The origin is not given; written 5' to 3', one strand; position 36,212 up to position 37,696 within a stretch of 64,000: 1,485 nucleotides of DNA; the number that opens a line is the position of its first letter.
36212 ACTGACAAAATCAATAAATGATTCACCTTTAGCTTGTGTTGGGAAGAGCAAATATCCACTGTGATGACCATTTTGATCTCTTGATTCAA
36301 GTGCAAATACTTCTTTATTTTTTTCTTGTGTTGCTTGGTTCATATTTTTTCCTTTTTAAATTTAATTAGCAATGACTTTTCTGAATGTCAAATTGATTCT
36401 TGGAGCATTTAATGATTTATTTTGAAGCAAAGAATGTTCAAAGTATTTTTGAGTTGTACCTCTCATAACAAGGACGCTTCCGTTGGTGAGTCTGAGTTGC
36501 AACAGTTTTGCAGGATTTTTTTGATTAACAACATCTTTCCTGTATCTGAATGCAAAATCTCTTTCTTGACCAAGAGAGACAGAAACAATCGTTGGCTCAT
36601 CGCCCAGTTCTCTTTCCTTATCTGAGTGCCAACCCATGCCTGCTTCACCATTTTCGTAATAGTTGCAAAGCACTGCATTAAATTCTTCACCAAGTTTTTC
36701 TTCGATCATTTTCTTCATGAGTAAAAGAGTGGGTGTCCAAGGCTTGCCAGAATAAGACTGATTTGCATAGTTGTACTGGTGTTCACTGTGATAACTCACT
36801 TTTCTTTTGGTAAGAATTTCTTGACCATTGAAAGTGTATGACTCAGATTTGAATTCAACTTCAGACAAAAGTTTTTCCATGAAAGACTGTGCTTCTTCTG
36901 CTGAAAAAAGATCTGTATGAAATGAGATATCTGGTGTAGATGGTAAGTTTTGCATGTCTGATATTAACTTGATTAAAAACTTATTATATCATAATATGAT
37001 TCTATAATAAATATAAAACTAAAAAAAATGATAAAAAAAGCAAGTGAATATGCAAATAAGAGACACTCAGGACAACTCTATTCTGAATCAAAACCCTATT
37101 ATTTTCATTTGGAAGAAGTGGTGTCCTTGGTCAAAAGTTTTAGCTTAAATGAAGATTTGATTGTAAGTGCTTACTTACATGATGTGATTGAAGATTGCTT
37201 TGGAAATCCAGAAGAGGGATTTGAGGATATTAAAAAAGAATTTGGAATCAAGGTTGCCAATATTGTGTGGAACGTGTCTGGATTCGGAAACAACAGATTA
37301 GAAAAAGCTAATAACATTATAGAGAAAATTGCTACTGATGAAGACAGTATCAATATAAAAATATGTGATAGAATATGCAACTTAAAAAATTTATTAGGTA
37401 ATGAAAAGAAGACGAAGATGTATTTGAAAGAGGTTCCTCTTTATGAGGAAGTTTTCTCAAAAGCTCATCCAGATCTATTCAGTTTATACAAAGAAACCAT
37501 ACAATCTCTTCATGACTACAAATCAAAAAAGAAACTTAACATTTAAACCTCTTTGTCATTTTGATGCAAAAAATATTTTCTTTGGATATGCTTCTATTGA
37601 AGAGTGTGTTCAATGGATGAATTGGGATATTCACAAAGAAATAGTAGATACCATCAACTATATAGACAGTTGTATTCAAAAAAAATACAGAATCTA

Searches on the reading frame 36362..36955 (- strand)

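Call 78: search_protein_families(library=pfam, proteins=[window:36362-36955:-], max_evalue=0.001)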
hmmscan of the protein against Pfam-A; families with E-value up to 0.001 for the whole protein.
window:36362-36955:- (197 aa): 1 family
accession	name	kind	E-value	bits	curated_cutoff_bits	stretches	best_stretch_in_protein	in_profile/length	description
PF13532.12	2OG-FeII_Oxy_2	-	4.9e-34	118.7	31.2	1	14-192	6-194/194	2OG-Fe(II) oxygenase superfamily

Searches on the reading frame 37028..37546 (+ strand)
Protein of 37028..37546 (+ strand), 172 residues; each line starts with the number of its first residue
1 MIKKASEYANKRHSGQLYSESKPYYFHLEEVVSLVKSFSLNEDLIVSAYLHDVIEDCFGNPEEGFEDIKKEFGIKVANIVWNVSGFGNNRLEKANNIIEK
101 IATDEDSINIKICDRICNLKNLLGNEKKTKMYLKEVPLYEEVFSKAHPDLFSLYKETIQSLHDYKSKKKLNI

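Call 78: search_protein_families(library=pfam, proteins=[window:37028-37546:+], max_evalue=0.001)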
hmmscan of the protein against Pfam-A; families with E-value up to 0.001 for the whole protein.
window:37028-37546:+ (172 aa): 2 families
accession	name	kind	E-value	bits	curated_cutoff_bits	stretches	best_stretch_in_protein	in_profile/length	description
PF13328.12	HD_4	-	1.8e-13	50.9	27.2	1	5-129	1-136/156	HD domain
PF01966.28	HD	-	0.00021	22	22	1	25-108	2-102/116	HD domain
